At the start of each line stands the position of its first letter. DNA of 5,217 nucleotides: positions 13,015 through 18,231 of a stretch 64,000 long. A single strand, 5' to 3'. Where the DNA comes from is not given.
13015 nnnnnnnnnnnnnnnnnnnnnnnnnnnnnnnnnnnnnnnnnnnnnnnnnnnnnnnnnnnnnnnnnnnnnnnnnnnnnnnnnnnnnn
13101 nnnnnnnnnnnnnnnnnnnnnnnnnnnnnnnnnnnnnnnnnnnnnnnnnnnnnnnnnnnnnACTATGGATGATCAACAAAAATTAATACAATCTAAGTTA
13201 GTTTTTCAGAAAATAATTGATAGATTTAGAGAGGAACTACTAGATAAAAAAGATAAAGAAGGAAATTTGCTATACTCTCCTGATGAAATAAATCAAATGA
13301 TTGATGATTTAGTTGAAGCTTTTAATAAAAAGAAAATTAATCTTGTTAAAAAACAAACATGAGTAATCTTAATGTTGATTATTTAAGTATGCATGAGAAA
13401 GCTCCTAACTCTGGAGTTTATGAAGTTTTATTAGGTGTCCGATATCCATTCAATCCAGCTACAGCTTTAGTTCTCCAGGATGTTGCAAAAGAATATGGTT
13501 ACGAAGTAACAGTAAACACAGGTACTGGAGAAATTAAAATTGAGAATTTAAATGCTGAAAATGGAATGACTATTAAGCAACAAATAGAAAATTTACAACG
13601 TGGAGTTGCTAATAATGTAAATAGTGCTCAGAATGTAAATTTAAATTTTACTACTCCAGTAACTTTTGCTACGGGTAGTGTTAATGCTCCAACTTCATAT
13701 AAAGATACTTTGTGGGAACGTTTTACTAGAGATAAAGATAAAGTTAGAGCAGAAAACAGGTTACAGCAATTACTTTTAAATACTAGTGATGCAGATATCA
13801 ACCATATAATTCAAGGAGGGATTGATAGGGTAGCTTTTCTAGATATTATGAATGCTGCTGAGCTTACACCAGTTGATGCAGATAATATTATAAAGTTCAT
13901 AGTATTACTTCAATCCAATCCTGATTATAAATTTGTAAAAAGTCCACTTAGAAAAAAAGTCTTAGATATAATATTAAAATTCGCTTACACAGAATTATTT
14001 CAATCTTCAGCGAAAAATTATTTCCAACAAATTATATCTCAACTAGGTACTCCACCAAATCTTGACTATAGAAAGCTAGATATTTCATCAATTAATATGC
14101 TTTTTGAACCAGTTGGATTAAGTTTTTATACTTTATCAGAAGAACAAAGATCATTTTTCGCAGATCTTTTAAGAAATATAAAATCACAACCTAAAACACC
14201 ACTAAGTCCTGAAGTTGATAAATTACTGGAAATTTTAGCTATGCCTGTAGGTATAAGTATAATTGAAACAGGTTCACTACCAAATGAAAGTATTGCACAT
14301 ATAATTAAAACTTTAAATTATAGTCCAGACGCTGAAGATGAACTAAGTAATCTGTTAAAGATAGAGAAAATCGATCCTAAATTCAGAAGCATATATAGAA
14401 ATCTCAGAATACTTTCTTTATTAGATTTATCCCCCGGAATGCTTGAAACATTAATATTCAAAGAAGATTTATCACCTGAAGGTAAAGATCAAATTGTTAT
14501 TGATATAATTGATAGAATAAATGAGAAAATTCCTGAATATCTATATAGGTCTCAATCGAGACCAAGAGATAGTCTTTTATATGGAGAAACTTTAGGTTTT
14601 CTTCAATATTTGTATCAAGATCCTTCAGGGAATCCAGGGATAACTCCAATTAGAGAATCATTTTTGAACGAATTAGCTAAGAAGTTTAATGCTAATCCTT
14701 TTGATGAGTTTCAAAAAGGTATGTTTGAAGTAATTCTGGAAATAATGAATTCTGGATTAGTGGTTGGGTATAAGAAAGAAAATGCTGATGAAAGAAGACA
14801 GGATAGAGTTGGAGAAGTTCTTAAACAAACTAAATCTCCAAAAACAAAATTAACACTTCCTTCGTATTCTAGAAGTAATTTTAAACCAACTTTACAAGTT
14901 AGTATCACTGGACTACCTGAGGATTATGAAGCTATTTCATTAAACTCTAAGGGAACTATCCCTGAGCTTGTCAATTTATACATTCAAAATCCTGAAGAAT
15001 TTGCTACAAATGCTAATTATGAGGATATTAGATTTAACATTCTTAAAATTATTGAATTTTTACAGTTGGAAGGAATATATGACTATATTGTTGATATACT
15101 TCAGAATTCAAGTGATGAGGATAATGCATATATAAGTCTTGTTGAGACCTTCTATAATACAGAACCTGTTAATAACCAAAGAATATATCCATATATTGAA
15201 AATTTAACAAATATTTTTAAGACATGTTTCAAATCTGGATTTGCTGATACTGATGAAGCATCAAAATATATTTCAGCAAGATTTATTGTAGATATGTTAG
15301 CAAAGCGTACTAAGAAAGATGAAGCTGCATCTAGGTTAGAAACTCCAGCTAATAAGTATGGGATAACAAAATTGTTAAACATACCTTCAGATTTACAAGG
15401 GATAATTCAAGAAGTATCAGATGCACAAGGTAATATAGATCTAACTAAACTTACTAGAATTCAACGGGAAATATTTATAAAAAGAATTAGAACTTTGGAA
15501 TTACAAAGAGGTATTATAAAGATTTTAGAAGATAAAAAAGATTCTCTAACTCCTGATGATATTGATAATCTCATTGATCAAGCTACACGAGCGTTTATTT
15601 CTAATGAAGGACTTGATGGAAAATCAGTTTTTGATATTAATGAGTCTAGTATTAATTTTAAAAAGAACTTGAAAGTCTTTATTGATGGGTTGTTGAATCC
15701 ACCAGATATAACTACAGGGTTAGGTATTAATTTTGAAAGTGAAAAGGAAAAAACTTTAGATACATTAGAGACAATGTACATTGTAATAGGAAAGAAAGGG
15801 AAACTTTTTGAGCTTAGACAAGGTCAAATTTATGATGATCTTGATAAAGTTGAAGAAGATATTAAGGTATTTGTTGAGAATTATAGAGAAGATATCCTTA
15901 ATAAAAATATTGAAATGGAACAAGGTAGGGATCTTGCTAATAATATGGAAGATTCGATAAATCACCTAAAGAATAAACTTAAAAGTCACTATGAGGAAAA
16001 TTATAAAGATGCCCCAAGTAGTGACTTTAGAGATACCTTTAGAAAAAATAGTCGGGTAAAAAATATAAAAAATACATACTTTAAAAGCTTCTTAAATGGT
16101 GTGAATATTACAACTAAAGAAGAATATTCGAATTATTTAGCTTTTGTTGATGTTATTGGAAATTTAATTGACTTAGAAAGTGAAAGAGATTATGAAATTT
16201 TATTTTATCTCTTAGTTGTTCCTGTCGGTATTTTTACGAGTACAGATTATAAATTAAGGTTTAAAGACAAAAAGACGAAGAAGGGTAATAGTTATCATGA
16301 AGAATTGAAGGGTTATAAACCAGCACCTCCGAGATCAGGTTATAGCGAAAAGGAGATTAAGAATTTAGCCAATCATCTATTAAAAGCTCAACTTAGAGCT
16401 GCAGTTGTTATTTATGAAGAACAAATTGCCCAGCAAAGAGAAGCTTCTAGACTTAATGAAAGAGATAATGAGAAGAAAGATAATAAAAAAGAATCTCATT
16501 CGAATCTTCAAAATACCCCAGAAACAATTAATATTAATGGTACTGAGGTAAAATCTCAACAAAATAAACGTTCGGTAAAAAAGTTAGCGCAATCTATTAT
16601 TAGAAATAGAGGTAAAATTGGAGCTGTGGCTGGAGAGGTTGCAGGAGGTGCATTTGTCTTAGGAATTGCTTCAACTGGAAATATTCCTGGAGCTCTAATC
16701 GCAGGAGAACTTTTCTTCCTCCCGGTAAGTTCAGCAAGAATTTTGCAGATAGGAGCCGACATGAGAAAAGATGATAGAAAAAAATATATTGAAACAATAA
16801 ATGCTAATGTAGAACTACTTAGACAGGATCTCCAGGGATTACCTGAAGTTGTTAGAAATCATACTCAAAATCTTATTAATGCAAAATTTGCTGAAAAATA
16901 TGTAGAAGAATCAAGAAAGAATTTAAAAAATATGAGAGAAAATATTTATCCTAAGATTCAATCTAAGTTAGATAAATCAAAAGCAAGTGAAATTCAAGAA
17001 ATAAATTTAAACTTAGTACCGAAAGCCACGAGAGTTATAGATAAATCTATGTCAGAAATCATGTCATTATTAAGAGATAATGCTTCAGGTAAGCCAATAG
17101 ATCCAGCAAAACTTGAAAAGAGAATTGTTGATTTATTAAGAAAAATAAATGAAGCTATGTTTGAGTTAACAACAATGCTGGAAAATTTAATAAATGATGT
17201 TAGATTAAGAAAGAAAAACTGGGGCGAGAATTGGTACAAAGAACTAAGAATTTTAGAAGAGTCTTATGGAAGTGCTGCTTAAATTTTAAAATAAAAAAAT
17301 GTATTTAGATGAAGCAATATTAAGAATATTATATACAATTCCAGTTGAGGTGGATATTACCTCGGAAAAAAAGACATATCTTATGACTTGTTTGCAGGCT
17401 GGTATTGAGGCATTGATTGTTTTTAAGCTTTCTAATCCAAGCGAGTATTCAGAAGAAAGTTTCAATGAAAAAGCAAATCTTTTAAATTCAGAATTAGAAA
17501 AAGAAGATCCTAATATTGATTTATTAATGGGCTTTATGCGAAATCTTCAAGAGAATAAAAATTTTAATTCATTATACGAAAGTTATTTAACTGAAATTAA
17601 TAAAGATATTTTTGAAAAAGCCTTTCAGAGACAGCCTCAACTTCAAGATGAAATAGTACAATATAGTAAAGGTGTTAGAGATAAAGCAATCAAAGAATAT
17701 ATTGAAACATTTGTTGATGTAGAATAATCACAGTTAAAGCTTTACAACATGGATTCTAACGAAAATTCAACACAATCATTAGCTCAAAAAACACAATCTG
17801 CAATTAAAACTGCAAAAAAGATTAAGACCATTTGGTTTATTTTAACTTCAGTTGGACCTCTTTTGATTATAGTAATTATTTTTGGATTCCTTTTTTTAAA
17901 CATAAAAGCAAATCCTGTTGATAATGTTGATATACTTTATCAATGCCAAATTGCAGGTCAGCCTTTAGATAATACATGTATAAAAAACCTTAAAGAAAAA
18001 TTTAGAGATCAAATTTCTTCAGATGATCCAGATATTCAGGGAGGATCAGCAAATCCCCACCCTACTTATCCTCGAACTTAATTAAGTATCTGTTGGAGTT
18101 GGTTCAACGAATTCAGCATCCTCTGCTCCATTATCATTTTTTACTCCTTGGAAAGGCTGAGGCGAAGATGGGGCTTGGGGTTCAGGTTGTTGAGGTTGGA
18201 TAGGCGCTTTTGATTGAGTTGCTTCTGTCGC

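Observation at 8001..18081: Seven-gene, tightly coupled operon of large uncharacterised proteins: candidate novel envelope-spanning / host-interaction system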

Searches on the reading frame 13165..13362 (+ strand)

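Call 4: search_protein_families(library=pfam, proteins=[window:13165-13362:+], max_evalue=1)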
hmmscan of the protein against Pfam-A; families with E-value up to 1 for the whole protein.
window:13165-13362:+ (65 aa): 0 families

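Call 10: search_protein_families(library=ncbifam, proteins=[window:13165-13362:+], max_evalue=0.1)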
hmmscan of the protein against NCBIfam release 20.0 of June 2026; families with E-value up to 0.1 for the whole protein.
window:13165-13362:+ (65 aa): 0 families

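Call 11: search_protein_families(library=phrogs, proteins=[window:13165-13362:+], max_evalue=0.1)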
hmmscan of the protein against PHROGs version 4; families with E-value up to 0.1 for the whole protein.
window:13165-13362:+ (65 aa): 2 families
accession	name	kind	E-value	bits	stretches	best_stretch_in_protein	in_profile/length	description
phrog_13494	-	unknown function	0.0068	17.5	1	20-56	25-59/105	-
phrog_25537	-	unknown function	0.066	14.1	1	12-62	27-77/183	-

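Call 62: search_protein_families(library=padloc, proteins=[window:13165-13362:+], max_evalue=0.01)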
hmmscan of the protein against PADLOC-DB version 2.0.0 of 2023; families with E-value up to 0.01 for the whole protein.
window:13165-13362:+ (65 aa): 0 families

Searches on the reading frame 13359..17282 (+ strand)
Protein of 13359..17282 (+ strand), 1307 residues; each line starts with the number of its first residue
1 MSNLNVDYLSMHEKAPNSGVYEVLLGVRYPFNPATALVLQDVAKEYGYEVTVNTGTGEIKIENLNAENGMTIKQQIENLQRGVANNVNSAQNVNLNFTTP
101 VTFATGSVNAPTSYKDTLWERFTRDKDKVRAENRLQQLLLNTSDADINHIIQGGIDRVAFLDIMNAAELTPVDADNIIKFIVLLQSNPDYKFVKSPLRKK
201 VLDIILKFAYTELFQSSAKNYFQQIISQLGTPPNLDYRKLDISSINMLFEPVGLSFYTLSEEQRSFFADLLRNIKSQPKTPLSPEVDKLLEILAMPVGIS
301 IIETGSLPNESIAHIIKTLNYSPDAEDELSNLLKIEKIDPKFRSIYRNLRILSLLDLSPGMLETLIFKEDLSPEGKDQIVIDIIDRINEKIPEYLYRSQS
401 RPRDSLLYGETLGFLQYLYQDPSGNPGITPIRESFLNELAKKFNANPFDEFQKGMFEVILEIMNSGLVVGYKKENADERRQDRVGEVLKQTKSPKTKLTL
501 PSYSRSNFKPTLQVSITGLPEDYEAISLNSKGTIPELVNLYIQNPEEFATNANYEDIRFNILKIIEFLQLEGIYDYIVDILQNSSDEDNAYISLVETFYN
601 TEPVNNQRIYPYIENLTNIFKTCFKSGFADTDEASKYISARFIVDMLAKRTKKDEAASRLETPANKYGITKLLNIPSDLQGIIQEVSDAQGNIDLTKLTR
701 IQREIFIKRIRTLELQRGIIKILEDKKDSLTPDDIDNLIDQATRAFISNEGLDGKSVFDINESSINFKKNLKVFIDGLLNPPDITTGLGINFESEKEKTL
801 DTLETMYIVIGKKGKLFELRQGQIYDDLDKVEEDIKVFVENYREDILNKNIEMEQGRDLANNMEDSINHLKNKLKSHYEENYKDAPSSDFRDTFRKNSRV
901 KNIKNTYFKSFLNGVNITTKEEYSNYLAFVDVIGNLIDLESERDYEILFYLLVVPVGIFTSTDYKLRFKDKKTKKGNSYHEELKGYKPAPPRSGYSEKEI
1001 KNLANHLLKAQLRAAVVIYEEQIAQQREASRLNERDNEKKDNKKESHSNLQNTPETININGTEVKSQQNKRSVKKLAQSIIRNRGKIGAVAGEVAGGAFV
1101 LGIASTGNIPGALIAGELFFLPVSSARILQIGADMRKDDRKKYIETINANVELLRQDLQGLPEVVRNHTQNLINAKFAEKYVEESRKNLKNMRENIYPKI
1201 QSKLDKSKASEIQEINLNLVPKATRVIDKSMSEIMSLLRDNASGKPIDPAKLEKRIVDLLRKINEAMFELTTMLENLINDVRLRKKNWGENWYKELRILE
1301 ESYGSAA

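Call 4: search_protein_families(library=pfam, proteins=[window:13359-17282:+], max_evalue=1)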
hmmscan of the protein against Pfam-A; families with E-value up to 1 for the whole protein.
window:13359-17282:+ (1307 aa): 4 families
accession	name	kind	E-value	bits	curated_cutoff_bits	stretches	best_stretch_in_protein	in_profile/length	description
PF00669.25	Flagellin_N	-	0.093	13.2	26.6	1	1152-1226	48-122/139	Bacterial flagellin N-terminal helical region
PF12990.12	DUF3874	-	0.29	11.9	28.3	0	617-653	5-39/71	Domain of unknonw function from B. Theta Gene description (DUF3874)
PF18828.6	LPD15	-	0.33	11.3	27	1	1013-1081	18-86/99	Large polyvalent-protein-associated domain 15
PF13877.11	RPAP3_C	-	0.83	10.7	23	0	122-179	8-55/92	Potential Monad-binding region of RPAP3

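Call 10: search_protein_families(library=ncbifam, proteins=[window:13359-17282:+], max_evalue=0.1)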
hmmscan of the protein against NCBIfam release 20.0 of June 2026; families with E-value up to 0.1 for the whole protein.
window:13359-17282:+ (1307 aa): 1 family
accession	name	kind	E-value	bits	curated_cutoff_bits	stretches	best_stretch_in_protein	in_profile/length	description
TIGR02047.1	CadR-PbrR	equivalog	0.018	15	151.45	0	680-744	23-89/127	Cd(II)/Pb(II)-responsive transcriptional regulator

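Call 11: search_protein_families(library=phrogs, proteins=[window:13359-17282:+], max_evalue=0.1)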
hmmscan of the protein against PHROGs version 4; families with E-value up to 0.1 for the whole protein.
window:13359-17282:+ (1307 aa): 0 families

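Call 28: find_homologous_proteins(query=window:13359-17282:+)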
Query window:13359-17282:+ (1307 aa): 1 proteins with E <= 0.001 among 8000 candidates.
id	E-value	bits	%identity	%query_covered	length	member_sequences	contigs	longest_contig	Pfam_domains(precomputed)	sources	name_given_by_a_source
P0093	0.0e+0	2868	100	100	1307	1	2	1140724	-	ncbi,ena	-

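Call 62: search_protein_families(library=padloc, proteins=[window:13359-17282:+], max_evalue=0.01)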
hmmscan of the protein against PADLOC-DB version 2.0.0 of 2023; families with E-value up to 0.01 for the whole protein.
window:13359-17282:+ (1307 aa): 0 families

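Call 87: find_related_loci(query=window:13359-17282:+, collection=metagenome_contigs, flank=10000)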
Query window:13359-17282:+ (1307 aa) in metagenome_contigs; peptide patterns used: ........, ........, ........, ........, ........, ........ (x = any residue, [..] = any of these).
134 stretches matched a pattern, but none encodes a relative of the query by tblastn (E <= 1e-3).

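Call 94: predict_structure(protein=window:13359-16958:+)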
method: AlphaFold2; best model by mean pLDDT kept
length: 1200 residues; sequences in the alignment: 1
mean_pLDDT: 33.2   pTM: 0.23
mean pLDDT of the five models: 33.2, 27.9, 27.2, 26.6, 25.0
residues with pLDDT >= 90: 0; 70-90: 0; 50-70: 0; < 50: 1200
segments of 3 or more residues with pLDDT < 50: 1-1200
pLDDT, mean of each block of 10 residues (from residue 1): 20 26 26 40 41 40 40 40 34 29 23 31 34 35 34 34 34 36 35 35 36 33 33 32 31 31 39 36 35 31 30 31 35 32 29 32 37 39 39 31 31 39 39 42 37 33 27 26 30 24 23 25 26 30 34 35 36 35 35 35 31 34 34 30 29 28 30 31 31 33 33 36 42 48 40 30 37 39 26 24 27 29 36 39 41 41 41 39 35 31 33 33 34 33 34 29 24 26 26 31 36 34 36 39 32 28 33 31 33 36 33 34 29 33 37 36 33 33 34 33
secondary structure, 60 per line:
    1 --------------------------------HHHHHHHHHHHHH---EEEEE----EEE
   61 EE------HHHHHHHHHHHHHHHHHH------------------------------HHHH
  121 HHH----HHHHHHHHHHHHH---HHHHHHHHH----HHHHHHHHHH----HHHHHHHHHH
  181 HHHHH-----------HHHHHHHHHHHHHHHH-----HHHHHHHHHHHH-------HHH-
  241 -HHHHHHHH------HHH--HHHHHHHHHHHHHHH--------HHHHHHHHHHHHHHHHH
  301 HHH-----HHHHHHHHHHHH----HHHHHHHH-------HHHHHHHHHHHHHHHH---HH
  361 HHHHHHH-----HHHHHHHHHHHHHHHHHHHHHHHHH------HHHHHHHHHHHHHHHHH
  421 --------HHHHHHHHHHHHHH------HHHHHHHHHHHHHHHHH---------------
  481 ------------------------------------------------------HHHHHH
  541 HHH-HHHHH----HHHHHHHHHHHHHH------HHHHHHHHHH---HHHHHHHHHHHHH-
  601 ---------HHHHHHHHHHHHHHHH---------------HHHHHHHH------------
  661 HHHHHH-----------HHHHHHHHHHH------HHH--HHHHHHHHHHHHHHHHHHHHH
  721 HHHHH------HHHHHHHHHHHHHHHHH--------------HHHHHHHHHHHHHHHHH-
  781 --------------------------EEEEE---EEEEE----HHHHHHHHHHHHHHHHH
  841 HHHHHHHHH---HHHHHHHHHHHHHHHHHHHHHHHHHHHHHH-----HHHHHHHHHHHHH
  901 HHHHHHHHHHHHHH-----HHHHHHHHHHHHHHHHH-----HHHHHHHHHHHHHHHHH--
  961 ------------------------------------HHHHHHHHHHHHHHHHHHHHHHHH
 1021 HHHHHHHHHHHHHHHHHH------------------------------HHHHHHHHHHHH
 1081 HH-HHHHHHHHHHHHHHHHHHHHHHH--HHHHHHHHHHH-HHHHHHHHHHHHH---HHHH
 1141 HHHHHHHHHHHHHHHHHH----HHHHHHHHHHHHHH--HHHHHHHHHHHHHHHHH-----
elements in order (helices of 4 or more, strands of 3 or more residues): H33-45 E49-53 E58-62 H69-86 H117-123 H128-140 H144-152 H157-166 H171-185 H197-212 H218-229 H242-249 H261-275 H284-303 H309-320 H325-332 H340-355 H359-367 H373-397 H404-420 H429-442 H449-465 H535-543 H545-549 H554-567 H574-583 H587-599 H610-625 H641-648 H661-666 H678-688 H700-725 H732-748 H763-779 E807-811 E815-819 H824-849 H853-882 H888-914 H920-936 H942-958 H997-1038 H1069-1082 H1084-1106 H1109-1119 H1121-1133 H1137-1158 H1163-1176 H1179-1195

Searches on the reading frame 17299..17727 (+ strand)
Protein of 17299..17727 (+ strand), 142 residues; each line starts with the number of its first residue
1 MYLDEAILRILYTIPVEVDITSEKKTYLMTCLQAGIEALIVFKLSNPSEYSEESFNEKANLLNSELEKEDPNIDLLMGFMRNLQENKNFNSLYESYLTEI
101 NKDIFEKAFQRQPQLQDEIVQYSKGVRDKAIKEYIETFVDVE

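Call 4: search_protein_families(library=pfam, proteins=[window:17299-17727:+], max_evalue=1)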
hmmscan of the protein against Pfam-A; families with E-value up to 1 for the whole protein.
window:17299-17727:+ (142 aa): 4 families
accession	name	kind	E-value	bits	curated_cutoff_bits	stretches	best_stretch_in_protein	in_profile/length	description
PF23925.1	A-sol_ELP1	-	0.0053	17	27.6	1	49-141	75-166/203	ELP1 alpha-solenoid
PF00427.26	PBS_linker_poly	-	0.024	15.1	28.7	1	77-141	44-110/126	Phycobilisome Linker polypeptide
PF12997.12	DUF3881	-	0.031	13.9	27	1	15-59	84-128/283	Domain of unknown function, E. rectale Gene description (DUF3881)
PF17959.7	EF-hand_14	-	0.042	14.6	23.7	1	58-111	23-74/90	EF-hand domain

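Call 10: search_protein_families(library=ncbifam, proteins=[window:17299-17727:+], max_evalue=0.1)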
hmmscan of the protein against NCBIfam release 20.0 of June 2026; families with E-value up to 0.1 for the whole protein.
window:17299-17727:+ (142 aa): 0 families

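Call 11: search_protein_families(library=phrogs, proteins=[window:17299-17727:+], max_evalue=0.1)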
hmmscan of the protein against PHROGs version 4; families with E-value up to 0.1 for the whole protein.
window:17299-17727:+ (142 aa): 0 families

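Call 62: search_protein_families(library=padloc, proteins=[window:17299-17727:+], max_evalue=0.01)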
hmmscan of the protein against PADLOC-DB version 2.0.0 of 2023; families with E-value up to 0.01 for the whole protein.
window:17299-17727:+ (142 aa): 1 family
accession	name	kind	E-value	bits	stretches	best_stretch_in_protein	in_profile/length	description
PDLC00117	GajB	-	0.0028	14.2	1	52-124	414-486/604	UrvD helicase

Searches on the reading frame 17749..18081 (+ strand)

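Call 4: search_protein_families(library=pfam, proteins=[window:17749-18081:+], max_evalue=1)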
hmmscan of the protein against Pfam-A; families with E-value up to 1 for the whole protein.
window:17749-18081:+ (110 aa): 3 families
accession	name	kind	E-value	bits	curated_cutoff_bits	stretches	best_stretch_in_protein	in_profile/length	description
PF03547.23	Mem_trans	-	0.074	12.1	25.7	1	21-65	55-99/343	Membrane transport protein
PF07204.16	Orthoreo_P10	-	0.14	12.6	21.4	1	16-51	29-64/98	Orthoreovirus membrane fusion protein p10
PF14030.11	DUF4245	-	0.21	12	30.1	1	31-68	9-46/165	Protein of unknown function (DUF4245)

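Call 10: search_protein_families(library=ncbifam, proteins=[window:17749-18081:+], max_evalue=0.1)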
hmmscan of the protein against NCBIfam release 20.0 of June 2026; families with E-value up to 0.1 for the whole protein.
window:17749-18081:+ (110 aa): 2 families
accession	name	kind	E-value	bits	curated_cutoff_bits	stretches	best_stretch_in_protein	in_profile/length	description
TIGR03927.1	T7SS_EssA_Firm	equivalog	0.041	13.8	32.45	1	2-50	100-145/151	type VII secretion protein EssA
NF047981.1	RC1041_fam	subfamily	0.052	13.3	90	1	21-51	17-44/57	RC1041 family protein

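Call 11: search_protein_families(library=phrogs, proteins=[window:17749-18081:+], max_evalue=0.1)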
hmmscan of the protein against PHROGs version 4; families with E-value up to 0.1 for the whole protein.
window:17749-18081:+ (110 aa): 0 families

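Call 62: search_protein_families(library=padloc, proteins=[window:17749-18081:+], max_evalue=0.01)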
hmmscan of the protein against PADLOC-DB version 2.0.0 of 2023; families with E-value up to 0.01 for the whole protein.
window:17749-18081:+ (110 aa): 0 families
